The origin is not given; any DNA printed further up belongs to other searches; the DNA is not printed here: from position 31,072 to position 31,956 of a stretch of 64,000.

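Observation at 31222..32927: Translationally coupled two-gene islet of unknown function (possible nuclease-like protein plus a 373-aa partner)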

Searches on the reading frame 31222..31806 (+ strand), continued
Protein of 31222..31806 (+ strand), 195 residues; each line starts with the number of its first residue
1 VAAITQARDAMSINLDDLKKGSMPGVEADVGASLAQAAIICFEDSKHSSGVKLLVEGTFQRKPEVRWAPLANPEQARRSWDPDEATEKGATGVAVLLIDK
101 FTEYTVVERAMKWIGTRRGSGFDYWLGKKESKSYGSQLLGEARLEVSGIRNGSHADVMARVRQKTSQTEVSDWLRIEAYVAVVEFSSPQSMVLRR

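Call 37: find_related_loci(query=A1, collection=genome_contigs, flank=10000)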
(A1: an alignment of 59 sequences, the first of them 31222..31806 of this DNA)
Query A1 (195 aa) in genome_contigs; peptide patterns used: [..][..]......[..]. (x = any residue, [..] = any of these).
298 stretches matched a pattern; 282 encode a relative of the query (tblastn E <= 1e-3); the best 80 are kept; 80 distinct loci.
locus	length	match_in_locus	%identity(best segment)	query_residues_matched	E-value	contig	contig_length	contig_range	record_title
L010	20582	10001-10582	85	1-195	3e-110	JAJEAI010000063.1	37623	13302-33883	MAG: Candidatus Binatia bacterium isolate jk18x7bins.45 k141_1261982, whole genome shotgun sequence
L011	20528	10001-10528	48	9-195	2e-44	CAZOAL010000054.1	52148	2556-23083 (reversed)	MAG TPA_asm: uncultured bacterium isolate SRP119689_co1_304 genome assembly, contig: NODE_710_length_52148_cov_27.183249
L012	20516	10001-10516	46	13-195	5e-44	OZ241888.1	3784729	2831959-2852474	MAG: Dehalococcoidia bacterium isolate 46affbec-5afd-4908-a2aa-6a71a6f589da genome assembly, chromosome: 1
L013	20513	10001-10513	45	13-195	2e-43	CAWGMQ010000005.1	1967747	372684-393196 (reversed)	MAG: uncultured Planctomycetota bacterium isolate MFD09567.bin.1.13 genome assembly, contig: contig_2, whole genome shot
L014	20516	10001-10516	45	13-195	1e-42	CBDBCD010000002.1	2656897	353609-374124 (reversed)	MAG: Dehalococcoidia bacterium isolate 18480985-e817-4171-aff3-d89334621982 genome assembly, contig: contig_2, whole gen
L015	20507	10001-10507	44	15-192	3e-42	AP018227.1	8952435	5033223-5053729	Calothrix parasitica NIES-267 DNA, nearly complete genome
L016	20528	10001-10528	44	8-195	6e-42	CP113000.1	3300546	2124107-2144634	MAG: Thermodesulfobacteriota bacterium isolate ORM2a chromosome, complete genome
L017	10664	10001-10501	44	15-190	1e-41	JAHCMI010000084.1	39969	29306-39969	MAG: Rivularia sp. MS3 metaspades-bin-3_83, whole genome shotgun sequence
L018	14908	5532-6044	45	13-192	6e-42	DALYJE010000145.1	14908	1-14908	MAG TPA_asm: Coleofasciculaceae cyanobacterium CTOTU46609 NODE_394_length_14908_cov_5.288696, whole genome shotgun seque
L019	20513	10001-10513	44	13-192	3e-41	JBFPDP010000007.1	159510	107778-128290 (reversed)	Leptolyngbyaceae cyanobacterium UHCC 1019 NODE_7_length_159510_cov_129.864733, whole genome shotgun sequence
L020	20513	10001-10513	44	15-195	2e-41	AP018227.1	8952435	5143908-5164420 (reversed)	Calothrix parasitica NIES-267 DNA, nearly complete genome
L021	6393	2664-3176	43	15-195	9e-41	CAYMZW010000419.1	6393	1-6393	MAG TPA_asm: uncultured Rivularia sp. isolate SRP063590_co1_49 genome assembly, contig: NODE_12952_length_6393_cov_88.34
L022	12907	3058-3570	44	13-192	1e-40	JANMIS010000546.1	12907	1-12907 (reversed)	MAG: Synechococcales cyanobacterium OTE_70_concoct_197_sub OTE_70_k141_4697260, whole genome shotgun sequence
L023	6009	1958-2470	43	15-195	1e-40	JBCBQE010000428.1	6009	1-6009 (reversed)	MAG: Cyanobacteria bacterium J06635_10 NODE_428_length_6009_cov_6.762812, whole genome shotgun sequence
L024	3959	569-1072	44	15-192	7e-41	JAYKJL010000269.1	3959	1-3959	MAG: Nostocales cyanobacterium 94392 NODE_49012087, whole genome shotgun sequence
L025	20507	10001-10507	42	13-190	1e-40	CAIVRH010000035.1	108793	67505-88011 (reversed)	uncultured candidate division Zixibacteria bacterium isolate AM-sed-core3-D1_bin-832 genome assembly, contig: bin-832:35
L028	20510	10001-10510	43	15-194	3e-40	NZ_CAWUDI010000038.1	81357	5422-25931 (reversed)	Calothrix sp. CCY 0018 isolate Calothrix CCY 0018 NODE_39_length_81357_cov_143.788037, whole genome shotgun sequence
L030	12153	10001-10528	41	9-195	8e-40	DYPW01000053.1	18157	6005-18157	MAG TPA_asm: Caldilinea aerophila isolate SulCav_GS10_10_44_43 SulCav_GS10_10_4212_length_18157_cov_22_608165, whole gen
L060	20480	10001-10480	43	23-192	3e-37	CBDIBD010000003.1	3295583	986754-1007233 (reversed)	MAG: Acetobacteraceae bacterium isolate 74fd99ad-fb41-410e-846e-c11816a78eab genome assembly, contig: contig_3, whole ge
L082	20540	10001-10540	40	5-194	3e-36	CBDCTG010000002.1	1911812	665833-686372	MAG: Dehalococcoidia bacterium isolate 4ff42160-3ad2-402c-a149-9455d4d66828 genome assembly, contig: contig_2, whole gen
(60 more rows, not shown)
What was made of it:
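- Distribution is very patchy: 282 of 185,579 species (call 37).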

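Call 42: search_protein_families(library=pfam, proteins=[L025:10522-11949:+, L082:10543-11628:+, L013:10513-11157:+, L030:10528-11106:+, L028:10079-10903:+, L060:9338-10489:+], max_evalue=0.1)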
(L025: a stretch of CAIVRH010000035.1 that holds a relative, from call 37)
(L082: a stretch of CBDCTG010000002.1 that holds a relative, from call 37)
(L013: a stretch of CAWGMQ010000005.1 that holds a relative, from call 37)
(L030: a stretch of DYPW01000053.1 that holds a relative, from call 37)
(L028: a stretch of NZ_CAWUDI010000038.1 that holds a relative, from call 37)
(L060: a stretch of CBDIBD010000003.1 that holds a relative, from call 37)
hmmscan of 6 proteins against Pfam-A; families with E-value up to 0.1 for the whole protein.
L025:10522-11949:+ (476 aa): 3 families
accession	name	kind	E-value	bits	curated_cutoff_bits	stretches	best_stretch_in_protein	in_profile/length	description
PF19319.4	DUF5919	-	9.5e-05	22.7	23.5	1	356-440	28-116/161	Domain of unknown function (DUF5919)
PF05014.21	Nuc_deoxyrib_tr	-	0.00075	20.1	28.8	1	213-257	55-101/117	Nucleoside 2-deoxyribosyltransferase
PF10137.14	CAP12-PCTIR_TIR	-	0.0064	16.9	24.7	1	219-272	70-118/119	CAP12/Pycsar effector protein, TIR domain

L082:10543-11628:+ (362 aa): 2 families
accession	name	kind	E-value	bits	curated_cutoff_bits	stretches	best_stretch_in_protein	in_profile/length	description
PF17874.7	TPR_MalT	-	0.019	14.7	45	1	5-85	74-150/336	MalT-like TPR region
PF13428.12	TPR_14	-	0.03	15.4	23.5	0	60-91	4-36/44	Tetratricopeptide repeat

L013:10513-11157:+ (215 aa): 2 families
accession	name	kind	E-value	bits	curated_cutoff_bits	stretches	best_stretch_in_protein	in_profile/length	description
PF13428.12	TPR_14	-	0.041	15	23.5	0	66-102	3-39/44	Tetratricopeptide repeat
PF09787.14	Golgin_A5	-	0.056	13.4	31.7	1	3-112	74-181/305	Golgin subfamily A member 5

L030:10528-11106:+ (193 aa): 1 family
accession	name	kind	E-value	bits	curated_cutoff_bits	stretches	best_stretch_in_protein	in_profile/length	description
PF13374.12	TPR_10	-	0.053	14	27.5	0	22-38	14-30/42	Tetratricopeptide repeat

L028:10079-10903:+ (275 aa): 1 family
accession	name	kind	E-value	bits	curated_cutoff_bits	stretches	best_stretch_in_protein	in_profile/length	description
PF20094.4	GWxTD_dom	-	0.022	14.9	26.9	1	113-193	11-91/172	GWxTD domain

L060:9338-10489:+ (384 aa): 1 family
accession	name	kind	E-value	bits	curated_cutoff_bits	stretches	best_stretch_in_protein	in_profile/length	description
PF02992.20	Transposase_21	-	0.0021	17.8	28.6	1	219-287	128-195/213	Transposase family tnp2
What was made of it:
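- One partner gives sub-threshold TIR / nucleoside 2-deoxyribosyltransferase-like hits (L025, call 42).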

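Call 47: search_protein_families(library=pfam, alignment_id=A3, max_evalue=0.00001)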
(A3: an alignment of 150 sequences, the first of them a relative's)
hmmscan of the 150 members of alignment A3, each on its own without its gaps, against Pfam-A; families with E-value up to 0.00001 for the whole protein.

A. member 1, L001:5967-7460:- (498 aa): 2 families
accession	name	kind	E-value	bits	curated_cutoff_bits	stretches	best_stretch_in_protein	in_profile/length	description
PF00425.24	Chorismate_bind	-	1.5e-87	293.9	27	1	232-483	4-257/257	chorismate binding enzyme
PF04715.19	Anth_synt_I_N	-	2.5e-31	109.2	23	1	44-172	1-137/140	Anthranilate synthase component I, N terminal region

B. families by the number of members that match (of 150 scanned): 143 families (the first 25 are shown)
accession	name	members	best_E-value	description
PF00583.31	Acetyltransf_1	6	2.4e-24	Acetyltransferase (GNAT) family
PF13508.13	Acetyltransf_7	4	4.3e-16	Acetyltransferase (GNAT) domain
PF13673.13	Acetyltransf_10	3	3.5e-13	Acetyltransferase (GNAT) domain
PF11103.14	DUF2887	2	1.8e-74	Protein of unknown function (DUF2887)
PF00589.27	Phage_integrase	2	4.1e-25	Phage integrase family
PF01420.25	Methylase_S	2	5.8e-21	Type I restriction modification DNA specificity domain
PF13304.12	AAA_21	2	5.7e-20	AAA domain, putative AbiEii toxin, Type IV TA system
PF00903.31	Glyoxalase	2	3.2e-18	Glyoxalase/Bleomycin resistance protein/Dioxygenase superfamily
PF05016.21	ParE_toxin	2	4.1e-18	ParE toxin of type II toxin-antitoxin system, parDE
PF13302.13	Acetyltransf_3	2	2.7e-16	Acetyltransferase (GNAT) domain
PF12167.14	Arm-DNA-bind_2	2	5.5e-15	Arm DNA-binding domain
PF02463.25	SMC_N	2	5.9e-15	RecF/RecN/SMC N terminal domain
PF00753.33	Lactamase_B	2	1.4e-13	Metallo-beta-lactamase superfamily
PF08445.16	FR47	2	5.7e-08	FR47-like protein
PF13191.12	AAA_16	2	4.3e-07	AAA ATPase domain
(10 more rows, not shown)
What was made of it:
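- Neighbourhoods are mostly housekeeping genes (call 47).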

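Call 48: search_protein_families(library=padloc, alignment_id=A3, max_evalue=0.00001)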
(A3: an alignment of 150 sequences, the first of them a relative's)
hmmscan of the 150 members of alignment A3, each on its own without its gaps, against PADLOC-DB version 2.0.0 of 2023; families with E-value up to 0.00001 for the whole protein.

A. member 1, L001:5967-7460:- (498 aa): 0 families

B. families by the number of members that match (of 150 scanned): 334 families (the first 25 are shown)
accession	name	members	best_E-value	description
PDLC03105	Specificity_I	2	1.1e-95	Type I specificity subunit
PDLC03072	Specificity_I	2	1.3e-94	Type I specificity subunit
PDLC03073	Specificity_I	2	5.4e-78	Type I specificity subunit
PDLC03090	Specificity_I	2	6.1e-75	Type I specificity subunit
PDLC03086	Specificity_I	2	2.1e-58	Type I specificity subunit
PDLC03092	Specificity_I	2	2.8e-56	Type I specificity subunit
PDLC03168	Specificity_I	2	5.1e-52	Type I specificity subunit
PDLC03068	Specificity_I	2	2.9e-51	Type I specificity subunit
PDLC03089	Specificity_I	2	1.5e-49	Type I specificity subunit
PDLC03099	Specificity_I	2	3.8e-47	Type I specificity subunit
PDLC03162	Specificity_I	2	2.9e-46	Type I specificity subunit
PDLC03172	Specificity_I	2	5.6e-44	Type I specificity subunit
PDLC03109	Specificity_I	2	6.7e-44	Type I specificity subunit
PDLC03189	Specificity_I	2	1.3e-43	Type I specificity subunit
PDLC03066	Specificity_I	2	4.1e-42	Type I specificity subunit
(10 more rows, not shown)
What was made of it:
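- On Known anti-phage defence systems (PADLOC-DB 2.0): The rest were mostly metabolic genes (calls 47, 48).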

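Call 49: search_dna_similar(query=window:31252-31806:+, collection=plasmids, mode=protein, max_evalue=0.001, max_rows=25)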
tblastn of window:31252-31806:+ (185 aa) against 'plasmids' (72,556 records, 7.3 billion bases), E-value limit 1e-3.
Records with a match: 4; places in all: 4; records where one place covers at least 80% of the query: 4.
Best place of each record, by identity: <60% 4.
By first word of the organism name: Leptolyngbya 2; Anabaena 1; Hymenobacter 1.
By predicted mobility (MOB-suite, as given by PLSDB): non-mobilizable 3; conjugative 1.
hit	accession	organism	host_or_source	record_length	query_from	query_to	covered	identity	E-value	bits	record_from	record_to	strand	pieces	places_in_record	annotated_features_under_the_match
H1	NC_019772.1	Anabaena cylindrica PCC 7122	water, most likely pond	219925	8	185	96%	38.5%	1e-29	120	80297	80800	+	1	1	hypothetical protein (x2)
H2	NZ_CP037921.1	Hymenobacter radiodurans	single cell,soil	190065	2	185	99%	35.1%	2e-19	92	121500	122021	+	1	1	hypothetical protein | sugar transferase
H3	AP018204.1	Leptolyngbya boryana NIES-2135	-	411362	21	185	89%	30.6%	5e-14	76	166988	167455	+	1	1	hypothetical protein (x2)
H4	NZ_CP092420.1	Leptolyngbya boryana IU 594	-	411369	21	185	89%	30.6%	5e-14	76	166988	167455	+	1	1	hypothetical protein (x2)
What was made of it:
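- On Type II toxin-antitoxin system: Plasmid copies (call 49).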

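Call 50: search_dna_similar(query=window:31252-31806:+, collection=phages, mode=protein, max_evalue=0.001, max_rows=20)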
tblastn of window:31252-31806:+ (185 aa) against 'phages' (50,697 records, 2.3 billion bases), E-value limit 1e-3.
No match.

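Call 52: fold_search(model_id=the predicted structure, library=viral)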
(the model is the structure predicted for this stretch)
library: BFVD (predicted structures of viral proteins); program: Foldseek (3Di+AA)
matches with E <= 10: 545; with E <= 0.001: 0
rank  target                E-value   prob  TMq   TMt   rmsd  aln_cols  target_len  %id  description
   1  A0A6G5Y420            2.3e-02  0.91  0.29  0.38   5.5        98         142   12  (no name in the UniProt tables at hand)
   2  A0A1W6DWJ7            3.2e-02  0.18  0.26  0.18  17.5       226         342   12  (no name in the UniProt tables at hand)
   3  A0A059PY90            3.8e-02  0.75  0.38  0.26  12.8       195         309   13  Uncharacterized protein [Anabaena phage A-4L]
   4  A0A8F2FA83            3.8e-02  0.21  0.29  0.14  17.4       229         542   12  Putative intein containing helicase [Salmonella phage fmb-p1]
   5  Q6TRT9                4.1e-02  0.35  0.27  0.19  14.6       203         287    9  ORF C287 [Sulfolobus virus Ragged Hills]
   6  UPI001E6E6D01         5.6e-02  0.28  0.28  0.21  11.0       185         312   11  (no name look-up for this kind of identifier)
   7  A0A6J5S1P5            5.6e-02  0.21  0.30  0.17  15.8       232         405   11  Exodeoxyribonuclease 8, PDDEXK-like domain containing protein [uncultured Caudovirales phage]
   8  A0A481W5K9            6.0e-02  0.23  0.17  0.23  15.5       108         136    7  Uncharacterized protein [Fusobacterium phage Fnu1]
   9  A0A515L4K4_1          6.8e-02  0.87  0.36  0.07   4.1       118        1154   13  RNA-directed RNA polymerase L [Jujube yellow mottle-associated virus]
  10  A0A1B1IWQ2            6.8e-02  0.25  0.24  0.18  10.1       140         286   11  (no name in the UniProt tables at hand)
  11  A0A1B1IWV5            8.8e-02  0.33  0.35  0.23  15.8       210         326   13  (no name in the UniProt tables at hand)
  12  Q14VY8                1.0e-01  0.44  0.32  0.18   9.3       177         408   14  ORF118 [Ranid herpesvirus 2]
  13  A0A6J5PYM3            1.0e-01  0.15  0.21  0.14   7.7       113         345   13  Uncharacterized protein [uncultured Caudovirales phage]
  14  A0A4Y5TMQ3            1.1e-01  0.14  0.25  0.15  12.7       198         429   11  (no name in the UniProt tables at hand)
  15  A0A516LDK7            1.1e-01  0.72  0.35  0.44   5.7       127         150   10  (no name in the UniProt tables at hand)
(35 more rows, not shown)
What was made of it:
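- The picture in BFVD is similar (call 52).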

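Call 53: get_annotated_region(hit=H2, flank=5000)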
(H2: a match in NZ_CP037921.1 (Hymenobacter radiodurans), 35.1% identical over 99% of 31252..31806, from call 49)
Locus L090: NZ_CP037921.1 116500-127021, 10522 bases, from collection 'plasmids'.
description: Hymenobacter radiodurans strain 17J36-26 plasmid unnamed1, complete sequence
organism: Hymenobacter radiodurans (NCBI taxid 2496028)
taxonomy: Bacteria; Bacteroidota; Cytophagia; Cytophagales; Hymenobacteraceae; Hymenobacter; Hymenobacter radiodurans
host: -; source: single cell,soil; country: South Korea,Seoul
typing (MOB-suite, as given by PLSDB): non-mobilizable
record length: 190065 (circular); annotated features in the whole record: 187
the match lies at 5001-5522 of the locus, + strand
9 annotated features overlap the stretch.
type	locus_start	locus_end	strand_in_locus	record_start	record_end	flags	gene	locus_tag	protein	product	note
CDS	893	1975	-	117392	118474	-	-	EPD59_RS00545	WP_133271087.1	hypothetical protein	-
CDS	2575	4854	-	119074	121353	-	-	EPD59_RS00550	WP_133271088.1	P-loop NTPase fold protein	-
CDS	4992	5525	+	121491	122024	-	-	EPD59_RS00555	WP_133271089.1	hypothetical protein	-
CDS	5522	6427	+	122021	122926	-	-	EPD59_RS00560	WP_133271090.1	sugar transferase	-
CDS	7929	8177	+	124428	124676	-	-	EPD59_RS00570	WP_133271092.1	hypothetical protein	-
CDS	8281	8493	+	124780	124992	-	-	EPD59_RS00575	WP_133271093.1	hypothetical protein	-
CDS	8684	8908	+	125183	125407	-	-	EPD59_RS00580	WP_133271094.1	hypothetical protein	-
CDS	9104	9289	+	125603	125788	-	-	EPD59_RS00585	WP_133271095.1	hypothetical protein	-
CDS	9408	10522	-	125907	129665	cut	-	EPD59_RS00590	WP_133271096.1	hypothetical protein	-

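Call 54: get_annotated_region(hit=H3, flank=5000)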
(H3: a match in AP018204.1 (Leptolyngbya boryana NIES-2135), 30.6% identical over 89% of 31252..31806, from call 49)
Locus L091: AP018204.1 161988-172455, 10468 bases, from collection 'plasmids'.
description: Leptolyngbya boryana NIES-2135 plasmid plasmid1 DNA, complete genome
organism: Leptolyngbya boryana NIES-2135 (NCBI taxid 1973484)
taxonomy: Bacteria; Cyanobacteriota; Cyanophyceae; Leptolyngbyales; Leptolyngbyaceae; Leptolyngbya; Leptolyngbya boryana; Leptolyngbya boryana NIES-2135
host: -; source: -; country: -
typing (MOB-suite, as given by PLSDB): non-mobilizable
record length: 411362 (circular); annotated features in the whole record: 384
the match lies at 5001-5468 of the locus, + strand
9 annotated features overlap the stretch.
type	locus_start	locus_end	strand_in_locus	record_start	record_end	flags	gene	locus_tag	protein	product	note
CDS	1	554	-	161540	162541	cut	-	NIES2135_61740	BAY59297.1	phage integrase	-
CDS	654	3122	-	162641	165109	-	-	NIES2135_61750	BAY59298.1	hypothetical protein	-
CDS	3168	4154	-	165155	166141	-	-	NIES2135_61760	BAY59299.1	AAA ATPase central domain-containing protein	-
CDS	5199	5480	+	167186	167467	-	-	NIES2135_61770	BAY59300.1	hypothetical protein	-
CDS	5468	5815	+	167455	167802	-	-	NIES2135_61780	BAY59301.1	hypothetical protein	-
CDS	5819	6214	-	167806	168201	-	-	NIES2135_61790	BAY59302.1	hypothetical protein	-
CDS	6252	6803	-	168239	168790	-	-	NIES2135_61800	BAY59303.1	integral membrane protein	-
CDS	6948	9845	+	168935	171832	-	-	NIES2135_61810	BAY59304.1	hypothetical protein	-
CDS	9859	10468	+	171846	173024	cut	-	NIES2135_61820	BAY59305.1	tetratricopeptide TPR_2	-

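Call 55: search_protein_families(library=pfam, proteins=[L090:5522-6424:+, L090:4992-5522:+, L091:5468-5812:+, L090:2578-4854:-, L091:3171-4154:-, L091:657-3122:-], max_evalue=0.01)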
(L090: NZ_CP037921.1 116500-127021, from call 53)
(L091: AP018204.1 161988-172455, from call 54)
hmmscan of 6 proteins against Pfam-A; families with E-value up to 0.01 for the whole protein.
L090:5522-6424:+ (301 aa): 1 family
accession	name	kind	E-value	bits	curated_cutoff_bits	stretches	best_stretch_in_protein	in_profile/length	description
PF02397.22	Bac_transf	-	2.8e-52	177.3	27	1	120-285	1-176/179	Bacterial sugar transferase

L090:4992-5522:+ (177 aa): 0 families

L091:5468-5812:+ (115 aa): 1 family
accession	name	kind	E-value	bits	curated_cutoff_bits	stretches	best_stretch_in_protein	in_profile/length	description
PF14559.12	TPR_19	-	0.0055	17.4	25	0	43-95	9-61/68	Tetratricopeptide repeat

L090:2578-4854:- (759 aa): 4 families
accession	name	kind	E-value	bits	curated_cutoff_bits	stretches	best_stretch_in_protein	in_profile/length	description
PF07693.20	KAP_NTPase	-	2e-49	168.9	20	1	27-316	2-287/293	KAP family P-loop domain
PF13401.12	AAA_22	-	1.6e-07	32.1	27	1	51-205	11-112/130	AAA domain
PF13191.12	AAA_16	-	0.00024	22.1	32.6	1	51-204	30-160/167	AAA ATPase domain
PF01637.24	ATPase_2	-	0.0086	16.3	33.2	0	47-213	22-152/225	ATPase domain predominantly from Archaea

L091:3171-4154:- (328 aa): 11 families
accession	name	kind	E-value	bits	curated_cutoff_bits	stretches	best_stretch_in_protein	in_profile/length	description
PF00004.35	AAA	-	7e-28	98.1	21.2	1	126-250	1-129/131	ATPase family associated with various cellular activities (AAA)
PF07728.20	AAA_5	-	9e-06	26.2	22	1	126-160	2-37/139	AAA domain (dynein-related subfamily)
PF20720.3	nSTAND3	-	6.6e-05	23.1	27.2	1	120-228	14-109/155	Novel STAND NTPase 3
PF13671.12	AAA_33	-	0.0002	22.1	27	1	126-181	2-55/143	AAA domain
PF13401.12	AAA_22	-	0.00031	21.5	27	0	124-148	6-30/130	AAA domain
PF01078.27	Mg_chelatase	-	0.00039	20.3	20.3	1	123-145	22-44/207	Magnesium chelatase, subunit ChlI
PF13191.12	AAA_16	-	0.0014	19.6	32.6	0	124-225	25-135/167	AAA ATPase domain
PF03215.21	Rad17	-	0.003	18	23.8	0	121-160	43-82/186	Rad17 P-loop domain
PF05496.18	RuvB_N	-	0.0032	17.7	27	0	124-151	34-61/159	Holliday junction DNA helicase RuvB P-loop domain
PF00005.33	ABC_tran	-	0.0034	18.4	25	1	119-149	7-37/137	ABC transporter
PF13238.12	AAA_18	-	0.0047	17.8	29.4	0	127-221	2-88/128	AAA domain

L091:657-3122:- (822 aa): 1 family
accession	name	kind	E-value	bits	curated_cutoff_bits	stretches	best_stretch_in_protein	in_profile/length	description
PF00082.27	Peptidase_S8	-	9.3e-57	193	21.8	1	277-610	4-288/288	Subtilase family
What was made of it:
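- On TPR-like helical repeat (G2 N domain): Pfam TPR models match only below threshold (calls 42, 55).
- They include a genuine enzyme, Bac_transf (PF02397, E = 2.8e-52; call 55).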
